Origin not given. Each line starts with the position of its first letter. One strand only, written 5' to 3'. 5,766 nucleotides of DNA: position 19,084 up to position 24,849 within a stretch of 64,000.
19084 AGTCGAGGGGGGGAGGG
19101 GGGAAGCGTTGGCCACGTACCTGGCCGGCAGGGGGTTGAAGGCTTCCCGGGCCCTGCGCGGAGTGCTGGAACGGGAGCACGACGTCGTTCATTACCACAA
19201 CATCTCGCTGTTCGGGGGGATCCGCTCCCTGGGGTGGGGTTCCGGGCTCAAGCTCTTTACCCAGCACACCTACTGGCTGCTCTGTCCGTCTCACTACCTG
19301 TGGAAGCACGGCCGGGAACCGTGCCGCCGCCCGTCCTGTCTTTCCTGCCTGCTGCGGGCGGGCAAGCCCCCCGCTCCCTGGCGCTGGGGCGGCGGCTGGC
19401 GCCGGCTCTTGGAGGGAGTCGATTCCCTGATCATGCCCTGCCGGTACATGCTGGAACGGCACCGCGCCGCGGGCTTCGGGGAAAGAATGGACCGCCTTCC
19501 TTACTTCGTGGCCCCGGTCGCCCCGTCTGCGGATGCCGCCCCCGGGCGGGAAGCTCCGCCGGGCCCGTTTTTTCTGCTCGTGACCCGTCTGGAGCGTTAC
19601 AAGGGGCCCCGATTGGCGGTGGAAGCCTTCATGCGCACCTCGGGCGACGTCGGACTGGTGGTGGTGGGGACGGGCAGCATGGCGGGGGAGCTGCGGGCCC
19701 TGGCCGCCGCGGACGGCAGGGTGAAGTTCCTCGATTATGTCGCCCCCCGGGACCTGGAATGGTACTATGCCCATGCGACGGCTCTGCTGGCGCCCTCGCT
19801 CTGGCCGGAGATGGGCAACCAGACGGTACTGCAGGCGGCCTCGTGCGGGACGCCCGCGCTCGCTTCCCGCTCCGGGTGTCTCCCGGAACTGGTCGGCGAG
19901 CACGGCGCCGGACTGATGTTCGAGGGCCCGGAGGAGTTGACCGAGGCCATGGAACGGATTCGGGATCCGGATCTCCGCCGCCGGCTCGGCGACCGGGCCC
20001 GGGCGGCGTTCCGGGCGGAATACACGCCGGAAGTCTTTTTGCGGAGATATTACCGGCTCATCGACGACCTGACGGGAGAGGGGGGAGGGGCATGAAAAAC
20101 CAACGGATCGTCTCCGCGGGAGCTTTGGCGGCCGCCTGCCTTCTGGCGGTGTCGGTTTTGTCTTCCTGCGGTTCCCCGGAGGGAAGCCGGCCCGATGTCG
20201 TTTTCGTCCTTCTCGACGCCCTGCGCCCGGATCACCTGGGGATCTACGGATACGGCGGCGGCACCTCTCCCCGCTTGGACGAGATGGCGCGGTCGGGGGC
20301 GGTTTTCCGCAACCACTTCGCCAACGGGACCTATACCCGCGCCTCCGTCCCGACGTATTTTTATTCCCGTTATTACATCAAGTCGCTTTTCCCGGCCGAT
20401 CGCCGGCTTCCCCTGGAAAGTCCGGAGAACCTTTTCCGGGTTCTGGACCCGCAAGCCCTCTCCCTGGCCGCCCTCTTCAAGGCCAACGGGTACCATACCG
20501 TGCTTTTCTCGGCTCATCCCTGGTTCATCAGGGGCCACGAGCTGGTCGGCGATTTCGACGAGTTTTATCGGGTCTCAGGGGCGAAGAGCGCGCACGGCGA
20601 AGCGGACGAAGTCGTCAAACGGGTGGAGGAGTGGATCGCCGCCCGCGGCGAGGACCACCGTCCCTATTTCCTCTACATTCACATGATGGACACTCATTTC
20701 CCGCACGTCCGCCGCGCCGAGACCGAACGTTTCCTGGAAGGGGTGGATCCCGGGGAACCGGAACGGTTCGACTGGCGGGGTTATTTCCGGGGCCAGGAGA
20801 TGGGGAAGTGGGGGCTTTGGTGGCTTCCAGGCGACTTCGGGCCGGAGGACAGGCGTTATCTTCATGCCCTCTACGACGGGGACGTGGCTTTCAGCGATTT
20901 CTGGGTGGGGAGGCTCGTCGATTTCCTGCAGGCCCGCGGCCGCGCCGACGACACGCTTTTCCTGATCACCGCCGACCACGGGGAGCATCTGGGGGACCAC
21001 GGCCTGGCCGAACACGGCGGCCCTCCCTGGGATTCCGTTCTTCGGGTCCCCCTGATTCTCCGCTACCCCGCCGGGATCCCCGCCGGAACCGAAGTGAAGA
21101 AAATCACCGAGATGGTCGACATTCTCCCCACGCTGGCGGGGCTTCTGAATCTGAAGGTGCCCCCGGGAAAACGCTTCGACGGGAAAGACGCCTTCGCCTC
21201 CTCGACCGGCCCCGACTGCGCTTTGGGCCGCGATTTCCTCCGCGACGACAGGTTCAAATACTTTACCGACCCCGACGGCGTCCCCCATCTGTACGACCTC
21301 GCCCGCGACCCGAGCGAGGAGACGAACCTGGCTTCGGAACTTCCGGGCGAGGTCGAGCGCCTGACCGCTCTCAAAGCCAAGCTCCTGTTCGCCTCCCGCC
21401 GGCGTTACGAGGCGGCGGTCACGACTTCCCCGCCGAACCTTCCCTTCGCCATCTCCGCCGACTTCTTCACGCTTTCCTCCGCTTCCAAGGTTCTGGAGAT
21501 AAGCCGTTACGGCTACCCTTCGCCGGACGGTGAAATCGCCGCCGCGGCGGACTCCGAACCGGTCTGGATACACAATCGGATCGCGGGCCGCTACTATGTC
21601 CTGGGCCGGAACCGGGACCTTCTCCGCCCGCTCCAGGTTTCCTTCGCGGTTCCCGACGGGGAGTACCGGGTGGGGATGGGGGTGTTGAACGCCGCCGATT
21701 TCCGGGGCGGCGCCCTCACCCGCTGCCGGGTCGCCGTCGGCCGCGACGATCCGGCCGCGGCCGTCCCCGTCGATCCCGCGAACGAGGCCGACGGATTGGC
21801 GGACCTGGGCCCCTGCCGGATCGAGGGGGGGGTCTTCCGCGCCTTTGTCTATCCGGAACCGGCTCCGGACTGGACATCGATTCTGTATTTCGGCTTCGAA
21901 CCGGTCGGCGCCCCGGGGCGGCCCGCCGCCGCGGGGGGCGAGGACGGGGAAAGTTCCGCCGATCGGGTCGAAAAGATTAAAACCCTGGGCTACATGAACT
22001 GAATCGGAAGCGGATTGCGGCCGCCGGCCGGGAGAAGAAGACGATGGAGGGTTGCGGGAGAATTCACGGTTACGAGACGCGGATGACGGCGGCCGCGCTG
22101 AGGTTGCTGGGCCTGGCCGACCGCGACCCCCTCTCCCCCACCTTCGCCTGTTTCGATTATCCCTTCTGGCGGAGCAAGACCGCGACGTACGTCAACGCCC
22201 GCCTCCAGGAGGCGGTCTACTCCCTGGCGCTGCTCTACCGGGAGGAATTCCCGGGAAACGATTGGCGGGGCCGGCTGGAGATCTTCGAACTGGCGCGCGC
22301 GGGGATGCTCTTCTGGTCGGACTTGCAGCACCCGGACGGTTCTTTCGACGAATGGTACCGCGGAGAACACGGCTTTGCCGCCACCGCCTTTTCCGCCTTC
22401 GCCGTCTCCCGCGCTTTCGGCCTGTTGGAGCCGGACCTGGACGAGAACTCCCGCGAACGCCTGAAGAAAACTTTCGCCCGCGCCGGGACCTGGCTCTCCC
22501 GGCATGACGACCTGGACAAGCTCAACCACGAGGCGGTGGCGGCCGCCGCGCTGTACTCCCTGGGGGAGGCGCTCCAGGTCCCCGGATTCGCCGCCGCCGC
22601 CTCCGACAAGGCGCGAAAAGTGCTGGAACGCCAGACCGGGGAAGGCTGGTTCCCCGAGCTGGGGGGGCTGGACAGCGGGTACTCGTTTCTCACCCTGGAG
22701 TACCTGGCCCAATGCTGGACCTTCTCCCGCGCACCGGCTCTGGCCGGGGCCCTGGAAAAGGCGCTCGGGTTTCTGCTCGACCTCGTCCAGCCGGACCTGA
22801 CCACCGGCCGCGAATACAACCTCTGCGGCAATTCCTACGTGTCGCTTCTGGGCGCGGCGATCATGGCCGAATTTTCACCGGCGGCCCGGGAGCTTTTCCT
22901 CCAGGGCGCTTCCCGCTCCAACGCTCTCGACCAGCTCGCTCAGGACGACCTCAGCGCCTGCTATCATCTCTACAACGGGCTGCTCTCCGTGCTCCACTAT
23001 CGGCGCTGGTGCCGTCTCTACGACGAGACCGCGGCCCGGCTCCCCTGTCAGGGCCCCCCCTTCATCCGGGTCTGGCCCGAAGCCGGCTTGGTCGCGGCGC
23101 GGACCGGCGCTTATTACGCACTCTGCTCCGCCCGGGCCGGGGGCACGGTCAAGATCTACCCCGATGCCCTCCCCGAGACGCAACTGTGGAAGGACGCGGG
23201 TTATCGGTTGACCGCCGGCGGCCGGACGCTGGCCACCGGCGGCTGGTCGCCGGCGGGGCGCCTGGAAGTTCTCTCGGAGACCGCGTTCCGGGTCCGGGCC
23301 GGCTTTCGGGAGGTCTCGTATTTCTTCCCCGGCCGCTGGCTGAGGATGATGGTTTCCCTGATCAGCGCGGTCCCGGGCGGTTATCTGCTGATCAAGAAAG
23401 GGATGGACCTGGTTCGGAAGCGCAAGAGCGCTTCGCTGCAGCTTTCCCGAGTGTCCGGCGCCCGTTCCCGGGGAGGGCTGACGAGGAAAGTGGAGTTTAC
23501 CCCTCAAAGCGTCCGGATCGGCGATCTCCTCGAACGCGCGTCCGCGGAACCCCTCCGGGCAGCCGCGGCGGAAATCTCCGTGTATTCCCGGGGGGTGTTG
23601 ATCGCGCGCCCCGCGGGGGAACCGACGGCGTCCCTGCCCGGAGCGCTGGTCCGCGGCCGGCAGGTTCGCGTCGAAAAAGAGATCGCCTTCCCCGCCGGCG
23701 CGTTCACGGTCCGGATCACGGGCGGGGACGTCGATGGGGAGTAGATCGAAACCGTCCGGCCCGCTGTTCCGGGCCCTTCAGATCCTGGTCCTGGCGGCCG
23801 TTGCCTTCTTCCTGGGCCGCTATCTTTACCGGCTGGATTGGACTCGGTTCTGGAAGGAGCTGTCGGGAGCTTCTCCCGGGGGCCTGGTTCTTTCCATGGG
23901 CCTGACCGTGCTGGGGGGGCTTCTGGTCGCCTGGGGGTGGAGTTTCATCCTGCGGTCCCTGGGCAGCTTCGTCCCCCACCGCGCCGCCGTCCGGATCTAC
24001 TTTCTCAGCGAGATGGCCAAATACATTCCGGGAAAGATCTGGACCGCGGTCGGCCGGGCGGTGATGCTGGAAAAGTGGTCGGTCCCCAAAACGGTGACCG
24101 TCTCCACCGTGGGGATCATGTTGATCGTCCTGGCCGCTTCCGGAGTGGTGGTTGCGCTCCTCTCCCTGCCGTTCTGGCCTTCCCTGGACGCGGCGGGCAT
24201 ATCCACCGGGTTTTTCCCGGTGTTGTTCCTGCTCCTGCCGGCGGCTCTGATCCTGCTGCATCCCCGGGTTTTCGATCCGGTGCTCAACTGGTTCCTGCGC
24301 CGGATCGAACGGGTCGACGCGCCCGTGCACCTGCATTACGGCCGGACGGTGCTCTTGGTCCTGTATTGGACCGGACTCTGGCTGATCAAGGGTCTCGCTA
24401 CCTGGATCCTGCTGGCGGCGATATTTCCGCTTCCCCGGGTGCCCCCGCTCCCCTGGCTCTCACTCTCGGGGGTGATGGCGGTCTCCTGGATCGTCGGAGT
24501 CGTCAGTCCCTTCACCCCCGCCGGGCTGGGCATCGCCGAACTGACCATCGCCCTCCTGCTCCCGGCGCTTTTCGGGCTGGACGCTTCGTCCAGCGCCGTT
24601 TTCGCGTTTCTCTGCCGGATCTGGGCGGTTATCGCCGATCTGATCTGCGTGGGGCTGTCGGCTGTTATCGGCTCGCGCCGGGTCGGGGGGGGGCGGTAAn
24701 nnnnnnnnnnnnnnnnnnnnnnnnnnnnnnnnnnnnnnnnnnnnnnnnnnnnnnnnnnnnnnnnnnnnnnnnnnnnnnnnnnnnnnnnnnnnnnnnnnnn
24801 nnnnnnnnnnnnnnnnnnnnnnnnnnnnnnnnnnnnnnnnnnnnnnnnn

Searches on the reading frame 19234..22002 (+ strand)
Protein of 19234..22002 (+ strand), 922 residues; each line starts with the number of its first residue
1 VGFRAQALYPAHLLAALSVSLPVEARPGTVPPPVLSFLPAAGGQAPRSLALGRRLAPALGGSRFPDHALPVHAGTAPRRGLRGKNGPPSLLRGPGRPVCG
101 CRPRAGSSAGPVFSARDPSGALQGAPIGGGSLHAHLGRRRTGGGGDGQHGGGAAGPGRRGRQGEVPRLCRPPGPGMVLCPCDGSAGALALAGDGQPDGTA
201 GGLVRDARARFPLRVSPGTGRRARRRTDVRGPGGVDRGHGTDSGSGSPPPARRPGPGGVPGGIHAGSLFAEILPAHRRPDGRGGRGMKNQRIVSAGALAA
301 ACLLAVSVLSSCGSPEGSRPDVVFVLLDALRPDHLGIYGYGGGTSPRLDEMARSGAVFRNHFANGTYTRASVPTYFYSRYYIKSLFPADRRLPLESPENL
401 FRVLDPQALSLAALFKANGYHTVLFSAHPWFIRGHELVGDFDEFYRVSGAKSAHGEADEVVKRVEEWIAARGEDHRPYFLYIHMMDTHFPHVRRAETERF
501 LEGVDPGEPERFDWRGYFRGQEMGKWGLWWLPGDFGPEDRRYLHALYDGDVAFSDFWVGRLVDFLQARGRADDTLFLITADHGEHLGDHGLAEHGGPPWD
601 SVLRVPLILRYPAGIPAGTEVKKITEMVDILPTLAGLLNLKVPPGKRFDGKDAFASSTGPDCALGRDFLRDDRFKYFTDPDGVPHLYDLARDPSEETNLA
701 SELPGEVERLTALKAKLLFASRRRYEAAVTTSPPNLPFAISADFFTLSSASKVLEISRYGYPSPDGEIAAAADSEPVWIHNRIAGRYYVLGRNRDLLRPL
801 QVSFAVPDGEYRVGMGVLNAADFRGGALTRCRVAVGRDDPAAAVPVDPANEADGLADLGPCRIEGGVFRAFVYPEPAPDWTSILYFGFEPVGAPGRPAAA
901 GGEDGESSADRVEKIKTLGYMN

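Call 62: search_protein_families(library=pfam, proteins=[window:19234-22002:+], max_evalue=0.001)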
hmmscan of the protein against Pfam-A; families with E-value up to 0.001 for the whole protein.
window:19234-22002:+ (922 aa): 2 families
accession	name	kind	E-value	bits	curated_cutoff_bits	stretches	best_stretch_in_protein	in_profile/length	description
PF00884.28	Sulfatase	-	6.2e-40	137.8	25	1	320-639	1-300/301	Sulfatase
PF16347.10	SGSH_C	-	1.6e-05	25.5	29.3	0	600-643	13-56/154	N-sulphoglucosamine sulphohydrolase, C-terminal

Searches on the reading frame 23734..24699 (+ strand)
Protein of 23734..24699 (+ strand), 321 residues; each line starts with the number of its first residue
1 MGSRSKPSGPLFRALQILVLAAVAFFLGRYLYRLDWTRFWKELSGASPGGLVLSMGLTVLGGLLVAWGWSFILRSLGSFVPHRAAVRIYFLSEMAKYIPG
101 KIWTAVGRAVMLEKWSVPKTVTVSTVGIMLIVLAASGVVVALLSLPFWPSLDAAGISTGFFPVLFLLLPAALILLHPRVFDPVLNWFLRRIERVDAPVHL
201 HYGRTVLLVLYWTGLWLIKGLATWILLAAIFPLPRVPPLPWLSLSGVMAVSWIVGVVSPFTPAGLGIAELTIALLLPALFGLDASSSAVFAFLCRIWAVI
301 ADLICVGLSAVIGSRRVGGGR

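Call 62: search_protein_families(library=pfam, proteins=[window:23734-24699:+], max_evalue=0.001)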
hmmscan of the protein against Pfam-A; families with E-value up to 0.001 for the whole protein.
window:23734-24699:+ (321 aa): 1 family
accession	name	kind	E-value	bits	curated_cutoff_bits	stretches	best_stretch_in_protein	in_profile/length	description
PF03706.18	LPG_synthase_TM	-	7.8e-23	81.8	33.4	1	15-300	3-296/302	Lysylphosphatidylglycerol synthase TM region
